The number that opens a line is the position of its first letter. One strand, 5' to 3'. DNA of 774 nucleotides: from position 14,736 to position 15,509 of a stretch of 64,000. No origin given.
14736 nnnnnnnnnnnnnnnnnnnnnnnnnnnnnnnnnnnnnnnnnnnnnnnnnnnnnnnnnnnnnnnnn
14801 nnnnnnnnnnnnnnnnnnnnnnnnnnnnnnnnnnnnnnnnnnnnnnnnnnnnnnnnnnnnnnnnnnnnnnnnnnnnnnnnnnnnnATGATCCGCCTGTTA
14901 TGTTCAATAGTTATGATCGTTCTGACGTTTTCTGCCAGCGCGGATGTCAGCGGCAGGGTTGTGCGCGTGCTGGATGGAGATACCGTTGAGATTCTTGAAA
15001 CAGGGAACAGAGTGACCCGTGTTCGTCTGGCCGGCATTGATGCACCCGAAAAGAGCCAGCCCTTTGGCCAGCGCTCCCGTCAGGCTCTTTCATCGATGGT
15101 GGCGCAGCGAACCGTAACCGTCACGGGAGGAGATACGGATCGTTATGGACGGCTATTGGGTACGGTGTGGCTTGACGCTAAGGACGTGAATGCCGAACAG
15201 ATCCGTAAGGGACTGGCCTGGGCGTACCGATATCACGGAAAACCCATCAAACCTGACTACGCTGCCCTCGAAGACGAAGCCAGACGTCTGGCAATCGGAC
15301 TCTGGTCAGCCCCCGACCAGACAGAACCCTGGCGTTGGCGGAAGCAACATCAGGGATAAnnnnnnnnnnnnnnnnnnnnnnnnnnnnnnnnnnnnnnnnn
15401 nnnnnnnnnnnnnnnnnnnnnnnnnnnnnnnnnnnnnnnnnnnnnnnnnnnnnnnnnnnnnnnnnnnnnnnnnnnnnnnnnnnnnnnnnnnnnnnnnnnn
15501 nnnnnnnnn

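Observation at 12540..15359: GC-rich, translationally coupled four-gene operon ending in a secreted SNase-like nuclease: candidate undescribed system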

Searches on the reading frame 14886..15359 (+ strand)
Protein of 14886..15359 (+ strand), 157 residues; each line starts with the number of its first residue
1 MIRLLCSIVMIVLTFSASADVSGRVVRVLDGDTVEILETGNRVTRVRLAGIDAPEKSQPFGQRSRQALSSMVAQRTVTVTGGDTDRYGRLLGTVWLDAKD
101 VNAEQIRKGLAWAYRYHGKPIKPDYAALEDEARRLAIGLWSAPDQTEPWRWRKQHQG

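Call 3: search_protein_families(library=pfam, proteins=[window:14886-15359:+], max_evalue=1)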
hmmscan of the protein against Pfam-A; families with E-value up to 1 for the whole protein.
window:14886-15359:+ (157 aa): 2 families
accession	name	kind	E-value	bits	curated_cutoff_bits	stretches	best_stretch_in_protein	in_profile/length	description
PF00565.23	SNase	-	1.2e-25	90.4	21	1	45-141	1-106/107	Staphylococcal nuclease homologue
PF04402.19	SIMPL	-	0.0094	16.7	25.2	1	46-137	58-134/205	Protein of unknown function (DUF541)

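Call 4: search_protein_families(library=padloc, proteins=[window:14886-15359:+], max_evalue=1)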
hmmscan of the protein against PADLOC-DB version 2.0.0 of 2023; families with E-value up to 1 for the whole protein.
window:14886-15359:+ (157 aa): 1 family
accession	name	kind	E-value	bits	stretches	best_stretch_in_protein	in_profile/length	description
PDLC01096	C3a212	-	8.2e-16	56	1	22-144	47-180/279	SNc+LTD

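Call 7: search_protein_families(library=ncbifam, proteins=[window:14886-15359:+], max_evalue=1)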
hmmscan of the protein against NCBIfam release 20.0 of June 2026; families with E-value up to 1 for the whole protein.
window:14886-15359:+ (157 aa): 6 families
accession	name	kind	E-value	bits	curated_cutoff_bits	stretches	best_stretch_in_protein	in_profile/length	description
NF047969.1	CaNuclEcnA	equivalog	4e-15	56.1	180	2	61-141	66-149/151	calcium-activated nuclease EcnA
NF047694.1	TnucaseNucIStaph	equivalog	2.8e-14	53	250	1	24-140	48-174/175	thermonuclease NucI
NF005082.0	PRK06518.1-2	subfamily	4e-05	23.5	367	1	98-154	125-181/196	hypothetical protein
NF005081.0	PRK06518.1-1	equivalog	4.1e-05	23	424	1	100-155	184-238/247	hypothetical protein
NF005083.0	PRK06518.1-3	subfamily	6.3e-05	22.4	283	1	92-155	121-184/193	hypothetical protein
NF053814.1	teico_TcaR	equivalog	0.078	13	170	1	19-81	67-128/151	MarR family transcriptional regulator TcaR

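Call 41: search_solved_structures(query=window:14886-15356:+, max_evalue=0.001, show_alignments=2)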
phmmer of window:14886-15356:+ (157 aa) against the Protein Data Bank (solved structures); distinct sequences matched with E-value up to 0.001: 282 (the best 60 are shown).
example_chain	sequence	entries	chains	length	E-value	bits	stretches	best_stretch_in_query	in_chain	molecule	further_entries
6u0x_A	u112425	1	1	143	5.9e-12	49.2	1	24-143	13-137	Thermonuclease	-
3mhb_A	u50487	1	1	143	7.7e-12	48.8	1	24-143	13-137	Thermonuclease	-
5k5p_A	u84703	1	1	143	1e-11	48.4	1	24-143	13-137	Thermonuclease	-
3e5s_A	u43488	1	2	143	1.1e-11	48.4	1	24-143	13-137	Thermonuclease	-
3nxw_A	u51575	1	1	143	1.1e-11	48.4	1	24-143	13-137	Thermonuclease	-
3itp_A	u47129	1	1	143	1.3e-11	48.1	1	24-143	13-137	Nuclease A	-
6ok8_A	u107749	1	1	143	1.4e-11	47.9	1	24-143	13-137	Thermonuclease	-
3s9w_A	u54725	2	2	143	1.5e-11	47.9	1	24-143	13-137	Thermonuclease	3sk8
5j22_A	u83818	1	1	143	1.5e-11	47.9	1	24-143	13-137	Thermonuclease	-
5isr_A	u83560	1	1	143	1.5e-11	47.9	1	24-143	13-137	Thermonuclease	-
3d8g_A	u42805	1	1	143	1.6e-11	47.8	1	24-143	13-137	Thermonuclease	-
6xsh_A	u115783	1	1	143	1.7e-11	47.7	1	24-143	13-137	Thermonuclease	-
4ial_A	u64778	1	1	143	1.7e-11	47.7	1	24-143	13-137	Thermonuclease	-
4j6h_A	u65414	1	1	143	1.7e-11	47.7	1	24-143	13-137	Thermonuclease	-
3mvv_A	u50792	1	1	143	1.8e-11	47.6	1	24-143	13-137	Thermonuclease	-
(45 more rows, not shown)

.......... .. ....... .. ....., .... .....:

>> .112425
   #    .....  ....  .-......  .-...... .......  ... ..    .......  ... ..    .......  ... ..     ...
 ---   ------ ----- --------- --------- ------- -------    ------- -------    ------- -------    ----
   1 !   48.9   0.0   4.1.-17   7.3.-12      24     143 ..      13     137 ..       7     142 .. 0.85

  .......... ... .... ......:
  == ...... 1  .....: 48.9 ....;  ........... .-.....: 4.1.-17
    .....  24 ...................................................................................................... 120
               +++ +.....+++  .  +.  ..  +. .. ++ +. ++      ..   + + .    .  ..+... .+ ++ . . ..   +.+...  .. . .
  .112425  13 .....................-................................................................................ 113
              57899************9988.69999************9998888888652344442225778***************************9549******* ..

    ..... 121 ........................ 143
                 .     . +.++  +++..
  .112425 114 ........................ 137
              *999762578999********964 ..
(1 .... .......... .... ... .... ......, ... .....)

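Call 52: search_dna_similar(query=window:14886-15356:+, collection=plasmids, mode=protein, max_rows=50, rows=spread)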
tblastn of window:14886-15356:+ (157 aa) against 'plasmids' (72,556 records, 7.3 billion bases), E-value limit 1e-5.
The search stops at 5000 records and this limit was reached: more records match than are counted here, and every count below describes the 5000 best-scoring records only.
Records with a match: at least 5000; places in all: 5184; records where one place covers at least 80% of the query: 4997.
Best place of each record, by identity: >=99% 10; 95-99% 6; 90-95% 2; 80-90% 10; 60-80% 149; <60% 4823.
By first word of the organism name: Escherichia 2293; Klebsiella 1175; Salmonella 518; Enterobacter 417; Shigella 180; Citrobacter 172; uncultured 46; Acinetobacter 42; Raoultella 24; Leclercia 23; and 40 more.
By predicted mobility (MOB-suite, as given by PLSDB): conjugative 3721; non-mobilizable 1004; mobilizable 275.
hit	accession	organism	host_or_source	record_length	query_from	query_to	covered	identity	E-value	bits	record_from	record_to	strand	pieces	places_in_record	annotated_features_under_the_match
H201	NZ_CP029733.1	Citrobacter sp. CRE-46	-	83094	1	157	100%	100.0%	2e-99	319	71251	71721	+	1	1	thermonuclease family protein | DUF6884 domain-containing protein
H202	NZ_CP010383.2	Enterobacter hormaechei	Homo sapiens,bronchoalveolar ...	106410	1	156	99%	75.6%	7e-75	249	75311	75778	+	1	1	thermonuclease family protein | SOS response-associated peptidase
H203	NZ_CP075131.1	Salmonella enterica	environmental,pond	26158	8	156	95%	55.6%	6e-48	172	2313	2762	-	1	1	thermonuclease family protein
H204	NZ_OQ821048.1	Citrobacter freundii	-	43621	1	156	99%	48.1%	2e-47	171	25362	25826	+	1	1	thermonuclease family protein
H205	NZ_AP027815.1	Escherichia coli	Homo sapiens,whole organism,feces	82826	1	156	99%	47.2%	2e-33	130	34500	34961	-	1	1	thermonuclease family protein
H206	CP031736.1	Klebsiella pneumoniae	Homo sapiens,blood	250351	1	153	97%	47.7%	9e-38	143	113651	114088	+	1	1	nuclease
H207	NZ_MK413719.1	Klebsiella pneumoniae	Zhejiang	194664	1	153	97%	47.7%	1e-37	142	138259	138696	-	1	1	thermonuclease family protein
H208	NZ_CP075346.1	Enterobacter kobei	Homo sapiens,urine, clean catch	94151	4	156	97%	46.9%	5e-38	144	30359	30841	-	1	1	thermonuclease family protein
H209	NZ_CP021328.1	Raoultella ornithinolytica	Homo sapiens,necrotic tissue,necrotic ...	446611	5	156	97%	46.1%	3e-39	147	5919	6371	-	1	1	thermonuclease family protein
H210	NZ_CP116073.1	Escherichia coli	whole organism,ICU staff rectal swab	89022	1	156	99%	44.8%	9e-32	125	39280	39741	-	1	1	thermonuclease family protein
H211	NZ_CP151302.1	Shigella sonnei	-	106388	1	156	99%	44.8%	9e-32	125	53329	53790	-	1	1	thermonuclease family protein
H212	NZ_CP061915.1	Escherichia coli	Goat,cell culture,feces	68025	4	154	96%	46.2%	1e-31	125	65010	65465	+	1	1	thermonuclease family protein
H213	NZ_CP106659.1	Klebsiella michiganensis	Pure isolate,Food-waste compost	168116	4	156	97%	45.1%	8e-37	140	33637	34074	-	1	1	thermonuclease family protein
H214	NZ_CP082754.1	Klebsiella pneumoniae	Homo sapiens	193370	4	156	97%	44.4%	2e-36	139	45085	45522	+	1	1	thermonuclease family protein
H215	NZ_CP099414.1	Klebsiella pneumoniae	blood,blood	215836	4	156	97%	44.4%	2e-36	139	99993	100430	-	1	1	thermonuclease family protein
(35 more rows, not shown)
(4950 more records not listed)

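Call 71: search_protein_families(library=phrogs, proteins=[window:14886-15356:+], max_evalue=0.01)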
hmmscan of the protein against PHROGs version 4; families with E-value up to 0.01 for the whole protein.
window:14886-15356:+ (157 aa): 4 families
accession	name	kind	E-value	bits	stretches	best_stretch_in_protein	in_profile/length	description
phrog_8809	-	unknown function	7.4e-30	103.8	1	14-155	1092-1245/2317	-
phrog_452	-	DNA, RNA and nucleotide metabolism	3.2e-19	70.5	1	23-119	71-182/201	endonuclease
phrog_20876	-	DNA, RNA and nucleotide metabolism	1.4e-15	58.1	1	23-143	168-302/395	nuclease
phrog_18798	-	unknown function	4.3e-06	28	1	25-113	9-103/124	-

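Call 87: get_annotated_region(hit=H202, flank=4000)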
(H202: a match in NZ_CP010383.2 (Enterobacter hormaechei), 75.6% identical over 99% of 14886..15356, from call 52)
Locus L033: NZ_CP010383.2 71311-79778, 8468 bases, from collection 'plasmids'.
description: Enterobacter hormaechei subsp. steigerwaltii strain 34998 plasmid p34998-106.409kb, complete sequence
organism: Enterobacter hormaechei (NCBI taxid 299766)
taxonomy: Bacteria; Pseudomonadota; Gammaproteobacteria; Enterobacterales; Enterobacteriaceae; Enterobacter; Enterobacter hormaechei
host: -; source: Homo sapiens,bronchoalveolar lavage,bodily fluid; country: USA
typing (MOB-suite, as given by PLSDB): mobilizable; replicon rep_cluster_1444; relaxase MOBP
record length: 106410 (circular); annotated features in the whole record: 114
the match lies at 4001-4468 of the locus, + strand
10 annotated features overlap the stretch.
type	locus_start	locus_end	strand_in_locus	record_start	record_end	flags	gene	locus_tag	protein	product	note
CDS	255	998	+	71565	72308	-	-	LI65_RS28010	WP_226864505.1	hypothetical protein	-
CDS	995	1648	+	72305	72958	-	-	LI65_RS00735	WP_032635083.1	DUF6884 domain-containing protein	-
CDS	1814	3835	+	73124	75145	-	-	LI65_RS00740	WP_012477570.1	acyltransferase family protein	-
CDS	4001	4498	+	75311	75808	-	-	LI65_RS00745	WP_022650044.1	thermonuclease family protein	-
CDS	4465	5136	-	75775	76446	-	-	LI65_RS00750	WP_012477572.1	SOS response-associated peptidase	-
CDS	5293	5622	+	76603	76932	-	-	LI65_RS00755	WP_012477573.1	hypothetical protein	-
CDS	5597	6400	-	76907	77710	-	-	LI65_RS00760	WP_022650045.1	DUF4225 domain-containing protein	-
CDS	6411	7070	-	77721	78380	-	-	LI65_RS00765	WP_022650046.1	DUF6710 family protein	-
CDS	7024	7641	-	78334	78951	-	-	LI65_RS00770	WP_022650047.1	hypothetical protein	-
CDS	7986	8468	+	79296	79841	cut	-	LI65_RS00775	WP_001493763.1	plasmid pRiA4b ORF-3 family protein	-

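Call 88: get_annotated_region(hit=H204, flank=3000)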
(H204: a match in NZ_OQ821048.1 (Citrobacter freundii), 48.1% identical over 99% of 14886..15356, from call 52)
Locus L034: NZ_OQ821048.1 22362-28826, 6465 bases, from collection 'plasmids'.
description: Citrobacter freundii strain 09A20CPO004 plasmid p09A20004_B_KPC, complete sequence
organism: Citrobacter freundii (NCBI taxid 546)
taxonomy: Bacteria; Pseudomonadota; Gammaproteobacteria; Enterobacterales; Enterobacteriaceae; Citrobacter; Citrobacter freundii
host: -; source: -; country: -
typing (MOB-suite, as given by PLSDB): mobilizable; replicon rep_cluster_1367; relaxase MOBC
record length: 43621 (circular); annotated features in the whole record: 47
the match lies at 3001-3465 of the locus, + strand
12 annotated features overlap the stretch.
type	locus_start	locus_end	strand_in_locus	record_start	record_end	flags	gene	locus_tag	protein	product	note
CDS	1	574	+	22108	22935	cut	-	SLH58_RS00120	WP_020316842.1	ParB N-terminal domain-containing protein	-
CDS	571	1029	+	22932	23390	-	-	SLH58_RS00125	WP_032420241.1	hypothetical protein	-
CDS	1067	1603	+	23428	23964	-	-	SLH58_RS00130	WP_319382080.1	hypothetical protein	-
CDS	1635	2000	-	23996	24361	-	-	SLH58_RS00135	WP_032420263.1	antirestriction protein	-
CDS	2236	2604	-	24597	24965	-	-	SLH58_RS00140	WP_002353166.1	hypothetical protein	-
CDS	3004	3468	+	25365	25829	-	-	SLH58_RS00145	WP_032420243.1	thermonuclease family protein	-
CDS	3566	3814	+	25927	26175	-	-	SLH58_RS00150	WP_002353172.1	type II toxin-antitoxin system CcdA family antitoxin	-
CDS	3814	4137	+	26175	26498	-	-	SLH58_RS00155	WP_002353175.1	CcdB family protein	-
CDS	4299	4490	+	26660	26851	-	-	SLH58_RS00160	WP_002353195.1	ribbon-helix-helix domain-containing protein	-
CDS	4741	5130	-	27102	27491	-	-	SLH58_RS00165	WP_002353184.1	hypothetical protein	-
CDS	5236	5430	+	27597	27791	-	-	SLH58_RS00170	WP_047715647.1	hypothetical protein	-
CDS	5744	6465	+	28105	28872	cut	-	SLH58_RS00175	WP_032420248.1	tyrosine-type recombinase/integrase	GO:0015074 - DNA integration [Evidence IEA]; GO:0006310 - DNA recombination [Evidence IEA]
